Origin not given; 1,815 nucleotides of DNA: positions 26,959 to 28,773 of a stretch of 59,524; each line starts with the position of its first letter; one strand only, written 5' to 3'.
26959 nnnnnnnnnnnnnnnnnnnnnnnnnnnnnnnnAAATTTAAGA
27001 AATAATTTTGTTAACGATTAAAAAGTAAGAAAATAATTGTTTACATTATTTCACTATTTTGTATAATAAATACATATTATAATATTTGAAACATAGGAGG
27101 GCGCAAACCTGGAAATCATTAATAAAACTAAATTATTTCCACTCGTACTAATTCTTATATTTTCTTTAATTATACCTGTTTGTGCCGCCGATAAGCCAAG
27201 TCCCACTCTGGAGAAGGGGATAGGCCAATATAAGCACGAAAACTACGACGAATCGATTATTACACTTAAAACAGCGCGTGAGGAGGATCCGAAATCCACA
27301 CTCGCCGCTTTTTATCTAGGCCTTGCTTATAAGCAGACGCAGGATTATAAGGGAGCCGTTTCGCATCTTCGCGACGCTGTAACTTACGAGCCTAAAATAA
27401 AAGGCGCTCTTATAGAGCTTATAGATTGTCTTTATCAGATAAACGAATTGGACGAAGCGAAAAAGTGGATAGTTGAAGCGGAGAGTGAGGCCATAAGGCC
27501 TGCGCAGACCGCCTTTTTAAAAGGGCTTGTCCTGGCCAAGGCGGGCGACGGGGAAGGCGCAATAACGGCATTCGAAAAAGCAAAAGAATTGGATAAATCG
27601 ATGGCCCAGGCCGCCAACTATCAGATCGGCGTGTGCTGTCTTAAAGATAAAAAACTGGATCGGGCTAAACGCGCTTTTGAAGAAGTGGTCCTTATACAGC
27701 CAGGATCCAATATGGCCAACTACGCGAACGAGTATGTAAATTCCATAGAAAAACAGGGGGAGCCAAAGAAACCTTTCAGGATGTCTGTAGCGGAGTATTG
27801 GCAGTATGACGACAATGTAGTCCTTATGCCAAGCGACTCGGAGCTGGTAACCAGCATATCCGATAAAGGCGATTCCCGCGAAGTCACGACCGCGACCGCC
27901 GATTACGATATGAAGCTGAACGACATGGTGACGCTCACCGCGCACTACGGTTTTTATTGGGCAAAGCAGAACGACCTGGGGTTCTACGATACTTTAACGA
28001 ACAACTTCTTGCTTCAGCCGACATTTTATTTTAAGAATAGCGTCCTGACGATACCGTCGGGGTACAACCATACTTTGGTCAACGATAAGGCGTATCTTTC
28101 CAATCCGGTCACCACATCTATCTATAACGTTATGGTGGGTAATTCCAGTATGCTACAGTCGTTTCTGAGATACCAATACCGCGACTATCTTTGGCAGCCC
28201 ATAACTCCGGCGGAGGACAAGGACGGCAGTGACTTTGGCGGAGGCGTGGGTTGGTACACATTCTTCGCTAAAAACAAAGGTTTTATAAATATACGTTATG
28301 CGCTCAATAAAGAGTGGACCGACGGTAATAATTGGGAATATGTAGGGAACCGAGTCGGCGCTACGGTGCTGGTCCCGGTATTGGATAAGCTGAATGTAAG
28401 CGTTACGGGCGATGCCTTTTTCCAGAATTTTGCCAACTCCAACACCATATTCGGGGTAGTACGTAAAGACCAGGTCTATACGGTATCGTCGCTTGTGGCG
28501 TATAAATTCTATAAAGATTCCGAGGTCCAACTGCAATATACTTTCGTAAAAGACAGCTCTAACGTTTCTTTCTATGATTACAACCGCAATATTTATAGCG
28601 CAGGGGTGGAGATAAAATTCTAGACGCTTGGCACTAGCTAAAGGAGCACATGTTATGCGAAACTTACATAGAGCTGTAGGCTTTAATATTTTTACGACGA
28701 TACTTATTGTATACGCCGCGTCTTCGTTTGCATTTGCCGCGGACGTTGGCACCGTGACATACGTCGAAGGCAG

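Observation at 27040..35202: Five-gene envelope operon: TPR + beta-barrel, giant FecR/repeat protein, SurA-like lipoprotein, TM-HAMP, HExxH protein - candidate dedicated surface-export system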

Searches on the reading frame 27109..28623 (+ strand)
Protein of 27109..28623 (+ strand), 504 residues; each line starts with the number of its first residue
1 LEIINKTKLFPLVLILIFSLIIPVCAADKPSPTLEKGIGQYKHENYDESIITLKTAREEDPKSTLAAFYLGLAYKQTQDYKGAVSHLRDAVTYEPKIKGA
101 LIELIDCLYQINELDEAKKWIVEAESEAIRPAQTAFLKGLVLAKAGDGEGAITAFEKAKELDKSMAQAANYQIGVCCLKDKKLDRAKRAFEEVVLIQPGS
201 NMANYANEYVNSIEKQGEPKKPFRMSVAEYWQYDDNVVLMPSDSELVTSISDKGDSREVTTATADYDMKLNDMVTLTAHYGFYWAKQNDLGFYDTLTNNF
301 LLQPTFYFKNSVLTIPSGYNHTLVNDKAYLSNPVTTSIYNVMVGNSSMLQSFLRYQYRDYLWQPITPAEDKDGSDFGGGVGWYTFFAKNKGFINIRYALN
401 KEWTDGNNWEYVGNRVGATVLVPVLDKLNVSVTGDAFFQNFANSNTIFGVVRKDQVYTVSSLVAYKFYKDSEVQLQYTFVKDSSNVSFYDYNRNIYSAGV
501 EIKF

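Call 7: search_protein_families(library=pfam, proteins=[window:27109-28623:+], max_evalue=0.1)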
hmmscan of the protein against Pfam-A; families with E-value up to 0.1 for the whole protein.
window:27109-28623:+ (504 aa): 21 families
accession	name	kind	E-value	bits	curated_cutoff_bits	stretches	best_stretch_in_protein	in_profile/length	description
PF07719.23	TPR_2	-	7.8e-17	60.4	27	3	66-96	3-33/34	Tetratricopeptide repeat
PF14559.12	TPR_19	-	3.3e-13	50.2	25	2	78-121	5-48/68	Tetratricopeptide repeat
PF13432.12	TPR_16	-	3.3e-12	47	32.7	2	35-91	2-58/65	Tetratricopeptide repeat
PF00515.34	TPR_1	-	1.8e-11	43.8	27.8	2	171-198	5-32/34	Tetratricopeptide repeat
PF13181.12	TPR_8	-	1.3e-10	41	25.7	0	169-198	3-32/34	Tetratricopeptide repeat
PF12895.13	ANAPC3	-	1.8e-09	38.2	27.2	2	43-118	2-76/82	Anaphase-promoting complex, cyclosome, subunit 3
PF25064.1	ARM_TT21_5th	-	7.5e-08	33.1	27.8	1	76-174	13-114/117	TT21 fifth ARM repeats domain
PF13174.12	TPR_6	-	1.8e-06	28.7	26.3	0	66-95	2-31/33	Tetratricopeptide repeat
PF13424.12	TPR_12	-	4.8e-05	23.9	30.1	0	134-193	5-71/77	Tetratricopeptide repeat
PF13428.12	TPR_14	-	7.7e-05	23.4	23.5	0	68-104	5-41/44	Tetratricopeptide repeat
PF09976.15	TPR_21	-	0.00018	21.7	25.5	1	42-163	54-177/193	Tetratricopeptide repeat-like domain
PF13414.12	TPR_11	-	0.00055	20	26.8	0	42-77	6-41/42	TPR repeat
PF24575.1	TPR_Slam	-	0.00085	20.2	35.2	0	61-119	44-102/104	Surface lipoprotein assembly modifier, N-terminal TPR repeats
PF25058.1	ARM_TT21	-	0.0013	19.1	27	0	36-127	13-86/155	Tetratricopeptide repeat protein 21 ARM repeat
PF10082.15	BBP2_2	-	0.0015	17.9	23.7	1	431-504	307-378/378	Putative beta-barrel porin 2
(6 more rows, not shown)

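Call 8: search_protein_families(library=ncbifam, proteins=[window:27109-28623:+], max_evalue=0.1)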
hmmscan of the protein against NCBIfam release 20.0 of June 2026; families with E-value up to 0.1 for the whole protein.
window:27109-28623:+ (504 aa): 24 families
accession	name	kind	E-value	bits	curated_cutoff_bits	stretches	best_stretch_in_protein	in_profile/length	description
TIGR02917.1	PEP_TPR_lipo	equivalog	3.1e-20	71.7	312.2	2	43-203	376-535/899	XrtA/PEP-CTERM system TPR-repeat protein PrsT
NF040959.1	MamA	equivalog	1.3e-13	50.9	200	1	34-163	41-170/204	magnetosome protein MamA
TIGR02521.1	type_IV_pilW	equivalog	5.5e-11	42.5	154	2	70-205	37-173/234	type IV pilus biogenesis/stability protein PilW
TIGR02795.1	tol_pal_ybgF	equivalog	1.5e-08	35.2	90.1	2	35-122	7-100/119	tol-pal system protein YbgF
TIGR00540.1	TPR_hemY_coli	hypoth_equivalog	4.6e-08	32.2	142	2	103-201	266-360/385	heme biosynthesis-associated TPR protein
TIGR02552.1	LcrH_SycD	equivalog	6.7e-07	29.1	104.8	2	139-201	59-120/136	SycD/LcrH family type III secretion system chaperone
NF047507.1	TPR_BatC_Lepto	exception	1.9e-05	24.2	175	1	109-217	35-146/214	TPR repeat-containing protein BatC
NF053607.1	CHU_0125_OmpA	equivalog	3.7e-05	22.4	620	1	14-120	8-109/639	CHU_0125 family OmpA-like outer membrane integrity protein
NF008757.0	PRK11788.1-5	equivalog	4.6e-05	22.7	363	1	40-147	190-297/388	lipopolysaccharide assembly protein LapB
TIGR03014.2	EpsL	equivalog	0.00016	20.8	275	0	217-269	12-62/385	XrtB/PEP-CTERM-associated polysaccharide biosynthesis outer membrane protein EpsL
NF033920.0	C39_PA2778_fam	equivalog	0.0002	20.9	150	1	47-125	173-251/255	PA2778 family cysteine peptidase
NF008756.0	PRK11788.1-4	equivalog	0.00025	20.2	474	1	43-129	193-280/389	lipopolysaccharide assembly protein LapB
NF033762.1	social_mot_Tgl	equivalog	0.00032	20.1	225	0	37-133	143-239/252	social motility TPR repeat lipoprotein Tgl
NF047481.1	lipo_LIC12587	subfamily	0.00057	19.3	200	1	33-89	61-119/213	LIC12587 family lipoprotein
NF047371.1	FlcA_CTERM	equivalog_domain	0.0011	17.6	300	0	43-127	326-414/646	periplasmic flagellar collar protein FlcA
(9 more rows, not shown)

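Call 16: find_homologous_proteins(query=window:27109-28623:+, max_evalue=0.00001)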
Query window:27109-28623:+ (504 aa): 415 proteins with E <= 0.00001 among 8000 candidates; the best 120 are listed.
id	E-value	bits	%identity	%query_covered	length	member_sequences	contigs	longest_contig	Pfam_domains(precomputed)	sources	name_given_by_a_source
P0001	0.0e+0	1145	100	100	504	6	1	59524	PF14559.13,PF00515.35,PF12895.14,PF21033.5,PF13432.13,PF13181.13,PF25064.2,PF07719.24,PF13174.13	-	-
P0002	2.7e-268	909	79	98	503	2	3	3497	PF14559.13,PF00515.35,PF12895.14,PF21033.5,PF13432.13,PF13428.13,PF13181.13,PF25064.2,PF07719.24,PF13174.13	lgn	-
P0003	9.2e-258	874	74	100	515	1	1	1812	PF21545.4,PF13428.13,PF25064.2,PF14559.13,PF24575.2,PF00515.35,PF12895.14,PF13424.13,PF21033.5,PF13432.13,PF13181.13,PF07719.24,PF13174.13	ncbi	-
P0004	4.4e-223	760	66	98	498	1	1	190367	PF14559.13,PF00515.35,PF12895.14,PF21033.5,PF13432.13,PF13428.13,PF13181.13,PF25064.2,PF07719.24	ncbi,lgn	-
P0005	2.8e-219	747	63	100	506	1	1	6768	PF21545.4,PF13428.13,PF25064.2,PF14559.13,PF00515.35,PF12895.14,PF13424.13,PF21033.5,PF13432.13,PF13181.13,PF07719.24,PF13174.13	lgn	-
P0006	4.2e-219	747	64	100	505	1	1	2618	PF25063.1,PF21545.4,PF13428.13,PF25064.2,PF14559.13,PF00515.35,PF12895.14,PF10255.16,PF13424.13,PF21033.5,PF13432.13,PF13181.13,PF07719.24,PF13174.13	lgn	-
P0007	2.6e-218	744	65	98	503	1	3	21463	PF21545.4,PF25064.2,PF14559.13,PF07219.20,PF00515.35,PF12895.14,PF13424.13,PF21033.5,PF13432.13,PF13181.13,PF07719.24,PF13174.13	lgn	-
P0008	1.5e-216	738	63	100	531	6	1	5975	PF25063.1,PF14853.13,PF13414.13,PF21545.4,PF13428.13,PF25064.2,PF14559.13,PF00515.35,PF12895.14,PF13424.13,PF21033.5,PF13432.13,PF13181.13,PF07719.24,PF13174.13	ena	-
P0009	7.6e-216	736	64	98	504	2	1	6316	PF14559.13,PF21545.4,PF00515.35,PF12895.14,PF21033.5,PF13432.13,PF13181.13,PF25064.2,PF07719.24,PF13174.13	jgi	-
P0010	7.1e-215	733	65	95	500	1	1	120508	PF25063.1,PF13428.13,PF25064.2,PF14559.13,PF00515.35,PF12895.14,PF13424.13,PF21033.5,PF13432.13,PF13181.13,PF07719.24,PF13174.13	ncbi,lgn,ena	-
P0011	1.3e-212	725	63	100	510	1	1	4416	PF25063.1,PF21545.4,PF10082.16,PF13428.13,PF25064.2,PF14559.13,PF00515.35,PF12895.14,PF10255.16,PF13424.13,PF21033.5,PF13432.13,PF13181.13,PF07719.24,PF13174.13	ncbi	-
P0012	4.0e-212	723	65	94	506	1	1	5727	PF14559.13,PF00515.35,PF12895.14,PF21033.5,PF13432.13,PF13181.13,PF25064.2,PF07719.24,PF13174.13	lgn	-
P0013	5.6e-211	720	62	100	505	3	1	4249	PF14559.13,PF00515.35,PF12895.14,PF21033.5,PF13432.13,PF13428.13,PF13181.13,PF25064.2,PF07719.24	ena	-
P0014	3.2e-210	717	63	98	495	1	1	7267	PF14559.13,PF00515.35,PF12895.14,PF21033.5,PF13432.13,PF13181.13,PF25064.2,PF07719.24,PF13174.13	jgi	-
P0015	4.0e-210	717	63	98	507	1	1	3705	PF25063.1,PF13414.13,PF21545.4,PF10082.16,PF13428.13,PF25064.2,PF14559.13,PF11059.15,PF00515.35,PF12895.14,PF13424.13,PF21033.5,PF13432.13,PF13181.13,PF07719.24,PF13174.13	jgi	jgi:tetratricopeptide (TPR) repeat protein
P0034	1.9e-201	688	61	99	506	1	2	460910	PF14559.13,PF21545.4,PF00515.35,PF12895.14,PF21033.5,PF13432.13,PF13428.13,PF13181.13,PF25064.2,PF07719.24,PF13174.13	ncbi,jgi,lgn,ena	-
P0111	2.4e-179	615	56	94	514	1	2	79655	PF21545.4,PF13428.13,PF25064.2,PF14559.13,PF00515.35,PF12895.14,PF13424.13,PF21033.5,PF13432.13,PF13181.13,PF07719.24,PF13174.13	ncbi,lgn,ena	-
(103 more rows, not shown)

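Call 17: find_encoding_contigs(protein=P0034, flank=10000, max_places=2)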
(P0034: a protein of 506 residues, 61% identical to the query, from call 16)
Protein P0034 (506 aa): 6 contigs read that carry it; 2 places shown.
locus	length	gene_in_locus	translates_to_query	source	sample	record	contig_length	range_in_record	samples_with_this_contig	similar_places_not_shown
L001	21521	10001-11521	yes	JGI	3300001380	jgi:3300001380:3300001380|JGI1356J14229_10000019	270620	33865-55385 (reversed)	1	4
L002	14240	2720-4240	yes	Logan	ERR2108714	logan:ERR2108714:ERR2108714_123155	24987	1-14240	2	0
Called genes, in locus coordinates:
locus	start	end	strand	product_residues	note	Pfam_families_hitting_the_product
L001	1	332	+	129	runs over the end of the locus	PF00072:Response_reg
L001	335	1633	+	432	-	PF25323:6TM_PilS, PF02518:HATPase_c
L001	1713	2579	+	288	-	PF00072:Response_reg, PF00990:GGDEF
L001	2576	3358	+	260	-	PF02673:BacA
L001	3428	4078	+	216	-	PF09335:VTT_dom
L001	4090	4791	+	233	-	PF04366:Ysc84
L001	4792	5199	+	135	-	PF13581:HATPase_c_2, PF02518:HATPase_c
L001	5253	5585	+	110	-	PF01740:STAS, PF13466:STAS_2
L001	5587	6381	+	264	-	PF02405:MlaE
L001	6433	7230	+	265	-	PF00005:ABC_tran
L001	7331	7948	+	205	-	PF02470:MlaD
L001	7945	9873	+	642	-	PF05226:CHASE2, PF07228:SpoIIE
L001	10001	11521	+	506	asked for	PF21033:RMD1-3 (faint), PF00515:TPR_1 (faint), PF07719:TPR_2 (faint), PF12895:ANAPC3 (weak), PF13432:TPR_16 (weak), PF13432:TPR_16 (weak), PF14559:TPR_19 (weak), PF25064:ARM_TT21_5th (weak), +4 more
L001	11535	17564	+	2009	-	PF04773:FecR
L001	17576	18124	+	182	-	PF13624:SurA_N_3 (faint)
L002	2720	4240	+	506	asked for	PF21033:RMD1-3 (faint), PF00515:TPR_1 (faint), PF07719:TPR_2 (faint), PF12895:ANAPC3 (weak), PF13432:TPR_16 (weak), PF13432:TPR_16 (weak), PF14559:TPR_19 (weak), PF25064:ARM_TT21_5th (weak), +4 more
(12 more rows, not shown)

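Call 18: find_encoding_contigs(protein=P0111, flank=10000, max_places=2)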
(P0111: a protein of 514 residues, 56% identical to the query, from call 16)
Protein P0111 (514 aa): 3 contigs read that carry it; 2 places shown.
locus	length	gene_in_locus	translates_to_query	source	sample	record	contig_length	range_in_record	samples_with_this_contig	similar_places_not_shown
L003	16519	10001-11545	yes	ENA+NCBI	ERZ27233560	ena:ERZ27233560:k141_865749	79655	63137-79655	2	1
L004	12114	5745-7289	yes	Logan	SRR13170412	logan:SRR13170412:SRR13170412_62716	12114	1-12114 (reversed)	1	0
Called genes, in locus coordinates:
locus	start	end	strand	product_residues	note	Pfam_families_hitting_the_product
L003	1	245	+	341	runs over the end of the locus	PF01008:IF-2B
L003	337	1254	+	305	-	PF00586:AIRS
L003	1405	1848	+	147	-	PF02367:TsaE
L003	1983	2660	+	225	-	PF00814:TsaD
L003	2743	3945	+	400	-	PF01168:Ala_racemase_N, PF00842:Ala_racemase_C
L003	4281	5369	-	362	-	PF03739:LptF_LptG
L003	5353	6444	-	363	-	PF03739:LptF_LptG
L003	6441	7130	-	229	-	PF18912:DZR_2 (weak), PF00156:Pribosyltran (weak)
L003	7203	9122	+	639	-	PF05226:CHASE2, PF07228:SpoIIE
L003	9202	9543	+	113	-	PF18924:DUF5674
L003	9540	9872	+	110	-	-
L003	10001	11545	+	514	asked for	PF25064:ARM_TT21_5th (faint), PF00515:TPR_1 (faint), PF07719:TPR_2 (faint), PF12895:ANAPC3 (faint), PF13174:TPR_6 (faint), PF13432:TPR_16 (weak), PF21033:RMD1-3 (weak), PF14559:TPR_19 (weak), +4 more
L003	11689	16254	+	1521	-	PF04773:FecR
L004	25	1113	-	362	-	PF03739:LptF_LptG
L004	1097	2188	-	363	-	PF03739:LptF_LptG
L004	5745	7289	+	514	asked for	PF25064:ARM_TT21_5th (faint), PF00515:TPR_1 (faint), PF07719:TPR_2 (faint), PF12895:ANAPC3 (faint), PF13174:TPR_6 (faint), PF13432:TPR_16 (weak), PF21033:RMD1-3 (weak), PF14559:TPR_19 (weak), +4 more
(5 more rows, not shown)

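Call 22: find_related_loci(query=A1, collection=genome_contigs, flank=10000)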
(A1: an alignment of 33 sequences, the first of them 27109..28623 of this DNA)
Query A1 (504 aa) in genome_contigs; peptide patterns used: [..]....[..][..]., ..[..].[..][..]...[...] (x = any residue, [..] = any of these).
126 stretches matched a pattern; 40 encode a relative of the query (tblastn E <= 1e-3); 40 distinct loci.
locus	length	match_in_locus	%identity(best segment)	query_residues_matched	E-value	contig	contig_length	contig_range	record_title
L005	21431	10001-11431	65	28-504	0e+0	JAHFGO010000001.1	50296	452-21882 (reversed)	MAG: Candidatus Omnitrophota bacterium isolate nzgw317 NODE_154_length_50297_cov_3.265246, whole genome shotgun sequence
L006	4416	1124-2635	63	2-504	0e+0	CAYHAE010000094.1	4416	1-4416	MAG TPA_asm: uncultured Planctomycetia bacterium isolate ERP119294_co1_439 genome assembly, contig: NODE_33161_length_44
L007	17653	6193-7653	63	20-504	0e+0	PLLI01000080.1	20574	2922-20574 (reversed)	MAG: Candidatus Omnitrophota bacterium isolate fen_1322 73.20120800_E3X.45_contig_13262, whole genome shotgun sequence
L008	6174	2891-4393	60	6-504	0e+0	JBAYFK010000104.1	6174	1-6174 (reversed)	MAG: Candidatus Omnitrophota bacterium isolate SO_2016_GW1_1 scaffold24408_OW334_2016, whole genome shotgun sequence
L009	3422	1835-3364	57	3-504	0e+0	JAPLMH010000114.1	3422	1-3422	MAG: Candidatus Omnitrophota bacterium isolate LacPavin_0920_WC70_MAG_48_9 LacPavin_0920_WC70_scaffold_738477, whole gen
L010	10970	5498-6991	59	12-504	0e+0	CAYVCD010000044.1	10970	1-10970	MAG TPA_asm: uncultured Planctomycetia bacterium isolate SRP178699_co1_431 genome assembly, contig: NODE_8151_length_109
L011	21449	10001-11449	62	22-504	0e+0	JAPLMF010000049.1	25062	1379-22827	MAG: Candidatus Omnitrophota bacterium isolate LacPavin_0419_WC70L_MAG_47_7 LacPavin_0419_WC70L_scaffold_32062, whole ge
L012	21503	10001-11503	54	10-504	0e+0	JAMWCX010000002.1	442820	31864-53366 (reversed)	MAG: Candidatus Omnitrophota bacterium isolate QZM4_2.bins.201.Tibet NODE_15_length_442820_cov_4.423451, whole genome sh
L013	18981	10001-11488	57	12-504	0e+0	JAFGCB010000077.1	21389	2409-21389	MAG: Candidatus Omnitrophota bacterium isolate Zod_Metabat.1076 k87_14941928, whole genome shotgun sequence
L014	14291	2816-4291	56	16-504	0e+0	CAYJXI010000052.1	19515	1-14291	MAG TPA_asm: uncultured Planctomycetales bacterium isolate ERP125453_co1_481 genome assembly, contig: NODE_2752_length_1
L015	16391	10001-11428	56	29-504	0e+0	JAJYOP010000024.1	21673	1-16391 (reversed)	MAG: bacterium isolate DBS2-5.bin57 NODE_2217_length_21673_cov_5.258517, whole genome shotgun sequence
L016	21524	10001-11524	52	4-504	2e-180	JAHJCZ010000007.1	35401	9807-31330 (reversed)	MAG: Candidatus Omnitrophota bacterium isolate Modern_marine.mb.324 Modern_marine.mb.324_k141_102593, whole genome shotg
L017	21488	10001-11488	51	13-504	8e-179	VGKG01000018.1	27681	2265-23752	MAG: Candidatus Omnitrophota bacterium isolate M_DeepCast_200m_m2_189 M_DeepCast_200m_m2_189_Ga0194113_10002048, whole g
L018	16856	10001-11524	51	4-504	8e-178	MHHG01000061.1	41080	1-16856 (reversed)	MAG: Omnitrophica WOR_2 bacterium RIFOXYA2_FULL_38_17 rifoxya2_full_scaffold_663, whole genome shotgun sequence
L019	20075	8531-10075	50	1-503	6e-174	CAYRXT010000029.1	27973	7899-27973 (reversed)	MAG TPA_asm: uncultured Planctomycetales bacterium isolate SRP141376_co4_105 genome assembly, contig: NODE_3100_length_2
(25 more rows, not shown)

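Call 28: predict_structure(alignment_id=A1)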
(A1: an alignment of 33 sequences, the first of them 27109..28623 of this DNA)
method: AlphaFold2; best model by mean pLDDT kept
length: 504 residues; sequences in the alignment: 33
mean_pLDDT: 88.8   pTM: 0.59
mean pLDDT of the five models: 88.8, 88.6, 87.4, 86.5, 85.9
residues with pLDDT >= 90: 337; 70-90: 125; 50-70: 34; < 50: 8
segments of 3 or more residues with pLDDT < 50: 1-4
pLDDT, mean of each block of 10 residues (from residue 1): 49 65 55 92 94 93 91 95 94 87 96 95 92 96 93 96 93 91 89 88 85 66 88 86 66 82 91 91 89 86 94 96 93 96 93 97 90 96 92 96 92 97 91 96 88 95 90 94 88 93 87
secondary structure, 60 per line:
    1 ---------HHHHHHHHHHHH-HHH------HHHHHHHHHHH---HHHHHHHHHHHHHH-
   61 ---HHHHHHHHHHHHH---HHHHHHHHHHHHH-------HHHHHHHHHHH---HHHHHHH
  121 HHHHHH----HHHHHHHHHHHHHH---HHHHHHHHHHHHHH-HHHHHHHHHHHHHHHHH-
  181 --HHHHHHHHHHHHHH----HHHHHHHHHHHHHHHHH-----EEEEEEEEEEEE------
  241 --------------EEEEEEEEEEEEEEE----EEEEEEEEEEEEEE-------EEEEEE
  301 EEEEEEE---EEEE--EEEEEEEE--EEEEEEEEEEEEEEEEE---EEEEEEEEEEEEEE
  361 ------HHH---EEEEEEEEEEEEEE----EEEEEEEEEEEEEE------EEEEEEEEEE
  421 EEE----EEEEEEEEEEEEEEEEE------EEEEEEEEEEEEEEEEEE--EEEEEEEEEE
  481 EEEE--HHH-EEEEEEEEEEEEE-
elements in order: H10-21 H32-42 H46-59 H64-76 H80-92 H100-110 H114-126 H131-144 H148-161 H163-179 H183-196 H201-217 E223-234 E255-269 E274-287 E295-307 E311-314 E317-324 E327-343 E347-360 E373-386 E391-404 E411-423 E428-444 E451-468 E471-484 E491-503
